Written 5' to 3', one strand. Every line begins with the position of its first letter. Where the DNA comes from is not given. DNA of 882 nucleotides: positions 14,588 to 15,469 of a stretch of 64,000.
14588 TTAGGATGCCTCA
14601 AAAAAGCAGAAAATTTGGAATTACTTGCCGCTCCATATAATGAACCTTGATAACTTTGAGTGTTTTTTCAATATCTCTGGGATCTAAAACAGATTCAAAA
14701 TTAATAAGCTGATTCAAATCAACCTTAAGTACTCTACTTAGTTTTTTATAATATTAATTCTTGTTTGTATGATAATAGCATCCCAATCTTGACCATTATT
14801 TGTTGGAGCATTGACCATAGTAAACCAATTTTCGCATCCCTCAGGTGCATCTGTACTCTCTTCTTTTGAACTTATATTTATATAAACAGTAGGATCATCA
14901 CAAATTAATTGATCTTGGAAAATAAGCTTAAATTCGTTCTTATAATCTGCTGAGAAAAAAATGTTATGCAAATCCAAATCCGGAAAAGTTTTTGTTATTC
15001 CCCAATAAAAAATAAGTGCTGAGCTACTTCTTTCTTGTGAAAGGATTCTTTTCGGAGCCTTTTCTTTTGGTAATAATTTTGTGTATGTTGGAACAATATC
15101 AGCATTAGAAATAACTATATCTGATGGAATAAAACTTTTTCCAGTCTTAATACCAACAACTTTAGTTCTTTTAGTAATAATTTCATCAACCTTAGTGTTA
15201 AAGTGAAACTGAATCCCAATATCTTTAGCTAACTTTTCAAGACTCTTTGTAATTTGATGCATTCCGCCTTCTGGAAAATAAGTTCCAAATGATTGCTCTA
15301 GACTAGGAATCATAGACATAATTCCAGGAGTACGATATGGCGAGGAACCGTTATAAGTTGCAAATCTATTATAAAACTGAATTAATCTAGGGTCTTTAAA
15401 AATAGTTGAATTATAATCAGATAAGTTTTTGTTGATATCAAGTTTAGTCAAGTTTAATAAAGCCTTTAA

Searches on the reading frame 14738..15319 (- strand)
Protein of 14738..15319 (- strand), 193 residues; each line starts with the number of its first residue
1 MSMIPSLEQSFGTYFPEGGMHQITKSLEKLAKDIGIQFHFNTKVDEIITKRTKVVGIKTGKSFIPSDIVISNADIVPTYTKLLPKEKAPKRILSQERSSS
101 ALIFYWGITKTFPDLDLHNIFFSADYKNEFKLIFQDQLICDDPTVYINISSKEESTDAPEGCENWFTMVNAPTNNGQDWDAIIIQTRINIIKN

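Call 44: search_protein_families(library=pfam, proteins=[window:14738-15319:-], max_evalue=0.01)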
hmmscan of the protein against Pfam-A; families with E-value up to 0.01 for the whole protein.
window:14738-15319:- (193 aa): 1 family
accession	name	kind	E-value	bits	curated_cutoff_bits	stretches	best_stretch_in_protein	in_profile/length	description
PF01593.30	Amino_oxidase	-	0.0017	18.1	19.8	1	12-75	195-256/443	Flavin containing amine oxidoreductase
